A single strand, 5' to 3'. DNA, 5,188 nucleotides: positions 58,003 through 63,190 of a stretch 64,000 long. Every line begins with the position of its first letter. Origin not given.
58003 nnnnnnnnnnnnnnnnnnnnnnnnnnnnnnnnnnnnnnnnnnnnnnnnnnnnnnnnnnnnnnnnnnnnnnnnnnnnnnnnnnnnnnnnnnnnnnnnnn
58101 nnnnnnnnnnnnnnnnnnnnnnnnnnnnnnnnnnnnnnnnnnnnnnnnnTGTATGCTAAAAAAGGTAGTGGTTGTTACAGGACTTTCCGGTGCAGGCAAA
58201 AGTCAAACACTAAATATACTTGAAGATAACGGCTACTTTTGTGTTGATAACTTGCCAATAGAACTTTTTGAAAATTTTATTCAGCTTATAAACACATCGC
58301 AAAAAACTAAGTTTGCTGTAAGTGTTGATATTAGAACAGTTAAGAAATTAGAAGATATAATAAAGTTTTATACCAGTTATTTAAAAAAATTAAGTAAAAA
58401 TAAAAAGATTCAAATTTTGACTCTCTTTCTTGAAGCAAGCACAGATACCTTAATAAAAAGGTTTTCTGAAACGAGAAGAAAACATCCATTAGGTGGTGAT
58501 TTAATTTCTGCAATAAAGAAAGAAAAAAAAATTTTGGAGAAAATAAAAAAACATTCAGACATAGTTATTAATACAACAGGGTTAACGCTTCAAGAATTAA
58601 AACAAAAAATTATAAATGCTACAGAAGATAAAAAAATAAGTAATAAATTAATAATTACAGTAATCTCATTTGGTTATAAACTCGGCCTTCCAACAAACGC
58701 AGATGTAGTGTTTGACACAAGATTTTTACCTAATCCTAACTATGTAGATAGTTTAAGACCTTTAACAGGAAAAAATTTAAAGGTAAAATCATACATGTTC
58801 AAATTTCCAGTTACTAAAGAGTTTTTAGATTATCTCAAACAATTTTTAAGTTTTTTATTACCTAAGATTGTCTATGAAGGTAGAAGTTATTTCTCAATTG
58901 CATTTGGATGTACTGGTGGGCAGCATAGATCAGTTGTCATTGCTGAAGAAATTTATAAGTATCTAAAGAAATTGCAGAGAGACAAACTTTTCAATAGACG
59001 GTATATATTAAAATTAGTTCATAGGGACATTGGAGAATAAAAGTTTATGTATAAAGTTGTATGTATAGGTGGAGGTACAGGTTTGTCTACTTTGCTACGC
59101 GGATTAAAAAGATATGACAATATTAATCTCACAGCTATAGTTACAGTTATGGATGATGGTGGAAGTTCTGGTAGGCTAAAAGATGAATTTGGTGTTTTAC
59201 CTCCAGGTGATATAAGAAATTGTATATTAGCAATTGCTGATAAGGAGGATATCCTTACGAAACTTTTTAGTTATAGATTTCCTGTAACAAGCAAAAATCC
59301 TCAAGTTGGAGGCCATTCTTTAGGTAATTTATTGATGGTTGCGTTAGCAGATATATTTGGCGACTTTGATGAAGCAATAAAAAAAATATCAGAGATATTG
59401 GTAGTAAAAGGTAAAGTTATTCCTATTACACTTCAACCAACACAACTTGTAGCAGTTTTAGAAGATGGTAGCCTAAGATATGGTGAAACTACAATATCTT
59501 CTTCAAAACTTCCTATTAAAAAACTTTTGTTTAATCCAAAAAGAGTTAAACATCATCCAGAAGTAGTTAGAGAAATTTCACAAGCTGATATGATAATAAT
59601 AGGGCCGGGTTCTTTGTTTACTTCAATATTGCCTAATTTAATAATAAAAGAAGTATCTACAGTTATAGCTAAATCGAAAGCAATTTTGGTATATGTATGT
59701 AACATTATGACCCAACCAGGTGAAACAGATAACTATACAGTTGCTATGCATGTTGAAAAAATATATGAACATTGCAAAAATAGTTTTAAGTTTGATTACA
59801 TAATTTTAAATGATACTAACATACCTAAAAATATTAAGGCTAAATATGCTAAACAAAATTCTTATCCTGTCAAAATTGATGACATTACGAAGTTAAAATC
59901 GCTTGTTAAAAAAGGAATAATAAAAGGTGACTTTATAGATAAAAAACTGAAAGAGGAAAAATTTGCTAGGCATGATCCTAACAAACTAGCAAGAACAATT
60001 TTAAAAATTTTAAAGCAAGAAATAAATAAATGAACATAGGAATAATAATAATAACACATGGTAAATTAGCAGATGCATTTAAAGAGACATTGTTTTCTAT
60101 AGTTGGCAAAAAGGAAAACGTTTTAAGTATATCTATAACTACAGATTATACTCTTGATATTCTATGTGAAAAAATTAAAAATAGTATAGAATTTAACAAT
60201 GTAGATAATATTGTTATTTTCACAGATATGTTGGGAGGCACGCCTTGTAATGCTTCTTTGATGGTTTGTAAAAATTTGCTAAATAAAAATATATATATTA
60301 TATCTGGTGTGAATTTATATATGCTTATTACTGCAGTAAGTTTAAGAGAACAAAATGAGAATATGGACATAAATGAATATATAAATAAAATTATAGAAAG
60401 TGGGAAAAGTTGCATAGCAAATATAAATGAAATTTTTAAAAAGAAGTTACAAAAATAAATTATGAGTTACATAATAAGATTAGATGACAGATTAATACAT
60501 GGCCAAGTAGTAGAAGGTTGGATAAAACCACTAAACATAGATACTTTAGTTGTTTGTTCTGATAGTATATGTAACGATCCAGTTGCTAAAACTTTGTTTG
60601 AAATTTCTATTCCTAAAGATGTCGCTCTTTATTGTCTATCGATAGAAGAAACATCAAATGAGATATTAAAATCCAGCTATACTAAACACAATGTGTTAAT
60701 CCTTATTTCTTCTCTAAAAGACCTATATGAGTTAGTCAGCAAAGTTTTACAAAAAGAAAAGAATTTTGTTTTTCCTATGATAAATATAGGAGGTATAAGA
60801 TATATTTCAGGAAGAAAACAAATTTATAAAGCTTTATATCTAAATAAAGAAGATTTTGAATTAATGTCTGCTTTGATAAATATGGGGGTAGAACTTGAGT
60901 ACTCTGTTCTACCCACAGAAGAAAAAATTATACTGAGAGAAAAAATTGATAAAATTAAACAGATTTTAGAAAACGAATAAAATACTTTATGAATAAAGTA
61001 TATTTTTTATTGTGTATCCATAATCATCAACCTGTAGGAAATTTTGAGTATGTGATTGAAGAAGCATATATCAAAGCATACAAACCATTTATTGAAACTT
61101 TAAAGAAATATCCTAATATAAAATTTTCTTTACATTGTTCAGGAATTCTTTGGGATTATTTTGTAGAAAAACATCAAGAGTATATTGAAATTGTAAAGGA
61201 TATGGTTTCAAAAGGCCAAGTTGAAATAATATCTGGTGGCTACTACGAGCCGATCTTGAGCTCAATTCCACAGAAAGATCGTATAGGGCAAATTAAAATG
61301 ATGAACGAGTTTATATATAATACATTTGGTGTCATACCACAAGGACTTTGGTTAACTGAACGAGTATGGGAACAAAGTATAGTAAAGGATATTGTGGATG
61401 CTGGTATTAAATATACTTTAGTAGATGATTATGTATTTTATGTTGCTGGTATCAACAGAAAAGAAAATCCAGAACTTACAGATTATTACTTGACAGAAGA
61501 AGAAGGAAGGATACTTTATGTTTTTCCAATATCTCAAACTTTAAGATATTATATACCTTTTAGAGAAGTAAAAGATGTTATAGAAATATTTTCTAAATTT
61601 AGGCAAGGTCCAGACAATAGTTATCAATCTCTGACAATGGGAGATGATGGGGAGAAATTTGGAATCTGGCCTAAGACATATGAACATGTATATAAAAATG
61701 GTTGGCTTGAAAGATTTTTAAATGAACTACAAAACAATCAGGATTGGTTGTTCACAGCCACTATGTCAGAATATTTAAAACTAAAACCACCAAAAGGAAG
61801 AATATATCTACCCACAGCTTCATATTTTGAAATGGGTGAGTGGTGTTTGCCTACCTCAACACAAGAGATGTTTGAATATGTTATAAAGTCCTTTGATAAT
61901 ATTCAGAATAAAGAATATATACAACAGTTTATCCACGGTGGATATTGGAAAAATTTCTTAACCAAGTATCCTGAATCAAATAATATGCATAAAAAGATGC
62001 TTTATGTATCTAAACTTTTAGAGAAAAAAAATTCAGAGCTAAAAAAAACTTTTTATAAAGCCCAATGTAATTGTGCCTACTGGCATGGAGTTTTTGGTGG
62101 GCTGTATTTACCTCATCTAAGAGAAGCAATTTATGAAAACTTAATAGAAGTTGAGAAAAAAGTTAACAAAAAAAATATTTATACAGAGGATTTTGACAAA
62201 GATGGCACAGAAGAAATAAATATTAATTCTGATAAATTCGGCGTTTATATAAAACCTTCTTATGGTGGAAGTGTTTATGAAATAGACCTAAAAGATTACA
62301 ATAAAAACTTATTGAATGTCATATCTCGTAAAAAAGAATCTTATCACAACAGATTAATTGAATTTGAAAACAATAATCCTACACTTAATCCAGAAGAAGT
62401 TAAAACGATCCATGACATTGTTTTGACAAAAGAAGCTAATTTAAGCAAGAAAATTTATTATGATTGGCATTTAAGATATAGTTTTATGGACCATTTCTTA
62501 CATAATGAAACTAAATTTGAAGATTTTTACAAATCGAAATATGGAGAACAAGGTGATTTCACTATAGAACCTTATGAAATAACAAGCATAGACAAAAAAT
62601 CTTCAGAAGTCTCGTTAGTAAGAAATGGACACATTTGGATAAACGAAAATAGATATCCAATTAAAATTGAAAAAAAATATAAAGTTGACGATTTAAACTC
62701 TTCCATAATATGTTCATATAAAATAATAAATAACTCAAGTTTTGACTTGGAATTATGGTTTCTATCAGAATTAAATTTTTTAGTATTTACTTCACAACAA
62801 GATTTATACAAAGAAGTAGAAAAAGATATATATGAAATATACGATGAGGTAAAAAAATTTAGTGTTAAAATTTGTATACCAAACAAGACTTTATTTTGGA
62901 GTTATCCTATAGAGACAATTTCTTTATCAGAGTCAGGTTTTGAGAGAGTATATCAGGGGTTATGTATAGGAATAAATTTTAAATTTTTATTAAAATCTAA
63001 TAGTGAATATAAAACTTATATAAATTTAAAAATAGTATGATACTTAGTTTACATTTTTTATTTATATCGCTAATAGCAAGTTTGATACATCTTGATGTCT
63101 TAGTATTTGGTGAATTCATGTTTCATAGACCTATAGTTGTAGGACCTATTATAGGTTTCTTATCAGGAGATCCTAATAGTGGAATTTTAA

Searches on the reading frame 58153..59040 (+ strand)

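Call 74: search_protein_families(library=pfam, proteins=[window:58153-59040:+], max_evalue=0.0001)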
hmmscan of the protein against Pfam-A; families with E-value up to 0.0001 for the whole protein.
window:58153-59040:+ (295 aa): 3 families
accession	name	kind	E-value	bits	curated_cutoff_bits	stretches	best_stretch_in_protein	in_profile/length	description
PF03668.21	RapZ-like_N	-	4.6e-42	143.9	25.4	1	4-156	2-153/158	RapZ-like N-terminal domain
PF22740.1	PapZ_C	-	5e-41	140.1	27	1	167-276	2-111/121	RapZ C-terminal domain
PF14553.12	YqbF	-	8.9e-05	22.7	27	0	250-273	8-31/43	YqbF, hypothetical protein domain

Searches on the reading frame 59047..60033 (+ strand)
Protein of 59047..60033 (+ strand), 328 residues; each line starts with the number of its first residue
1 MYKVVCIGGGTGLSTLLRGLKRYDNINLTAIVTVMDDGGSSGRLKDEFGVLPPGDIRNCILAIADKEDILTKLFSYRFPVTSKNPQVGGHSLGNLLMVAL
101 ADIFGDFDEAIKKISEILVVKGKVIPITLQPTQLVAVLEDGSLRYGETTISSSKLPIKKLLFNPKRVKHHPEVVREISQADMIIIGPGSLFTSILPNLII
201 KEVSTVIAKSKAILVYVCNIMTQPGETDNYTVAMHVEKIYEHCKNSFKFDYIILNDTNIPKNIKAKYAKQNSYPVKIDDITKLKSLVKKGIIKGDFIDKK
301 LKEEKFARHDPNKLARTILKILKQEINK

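Call 74: search_protein_families(library=pfam, proteins=[window:59047-60033:+], max_evalue=0.0001)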
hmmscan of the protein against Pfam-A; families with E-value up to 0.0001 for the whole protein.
window:59047-60033:+ (328 aa): 1 family
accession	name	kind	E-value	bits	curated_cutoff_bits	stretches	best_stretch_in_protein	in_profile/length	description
PF01933.23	CofD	-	2e-103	346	30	1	4-285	1-279/290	2-phospho-L-lactate transferase CofD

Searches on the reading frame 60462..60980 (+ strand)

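Call 74: search_protein_families(library=pfam, proteins=[window:60462-60980:+], max_evalue=0.0001)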
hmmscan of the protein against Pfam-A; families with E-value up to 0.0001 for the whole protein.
window:60462-60980:+ (172 aa): 1 family
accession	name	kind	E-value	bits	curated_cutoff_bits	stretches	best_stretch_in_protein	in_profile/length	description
PF03830.20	PTSIIB_sorb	-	8.2e-37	127.2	27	1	4-154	3-147/148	PTS system sorbose subfamily IIB component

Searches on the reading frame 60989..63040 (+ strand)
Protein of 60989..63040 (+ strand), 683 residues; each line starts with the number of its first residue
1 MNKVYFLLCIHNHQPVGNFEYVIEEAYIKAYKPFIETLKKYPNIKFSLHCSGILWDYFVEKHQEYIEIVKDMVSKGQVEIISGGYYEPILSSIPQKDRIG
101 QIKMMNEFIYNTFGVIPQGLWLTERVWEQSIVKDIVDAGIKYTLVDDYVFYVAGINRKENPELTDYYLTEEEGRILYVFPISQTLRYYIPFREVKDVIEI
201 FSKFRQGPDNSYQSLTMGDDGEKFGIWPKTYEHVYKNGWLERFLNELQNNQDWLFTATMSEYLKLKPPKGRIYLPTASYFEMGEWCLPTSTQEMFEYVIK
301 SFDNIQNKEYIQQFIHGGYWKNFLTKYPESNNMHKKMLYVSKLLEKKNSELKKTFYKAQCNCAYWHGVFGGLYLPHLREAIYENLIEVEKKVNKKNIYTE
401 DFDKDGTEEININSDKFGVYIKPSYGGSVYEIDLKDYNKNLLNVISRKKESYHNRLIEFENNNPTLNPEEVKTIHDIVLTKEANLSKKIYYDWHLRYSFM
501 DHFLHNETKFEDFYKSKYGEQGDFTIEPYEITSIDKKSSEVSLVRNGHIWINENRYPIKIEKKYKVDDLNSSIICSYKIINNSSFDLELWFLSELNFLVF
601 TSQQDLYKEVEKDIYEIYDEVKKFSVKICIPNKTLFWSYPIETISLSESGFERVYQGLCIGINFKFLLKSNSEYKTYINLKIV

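Call 74: search_protein_families(library=pfam, proteins=[window:60989-63040:+], max_evalue=0.0001)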
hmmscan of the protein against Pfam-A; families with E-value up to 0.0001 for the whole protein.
window:60989-63040:+ (683 aa): 4 families
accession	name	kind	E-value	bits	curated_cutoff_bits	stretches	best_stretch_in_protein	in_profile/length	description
PF09095.17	AmyA-gluTrfs_C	-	3.1e-61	207.9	22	1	401-676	1-282/284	Alpha-amylase/4-alpha-glucanotransferase, C-terminal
PF03065.20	Glyco_hydro_57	-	4e-49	167.9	21.2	1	10-275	4-291/291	Glycosyl hydrolase family 57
PF09094.16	AmyA-A_glucT_m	-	3.1e-36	124.1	27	1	318-390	1-78/80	Alpha-amylase/4-alpha-glucanotransferase, middle domain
PF01074.27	Glyco_hydro_38N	-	2.9e-08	33.9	25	1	29-122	27-119/270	Glycosyl hydrolases family 38 N-terminal domain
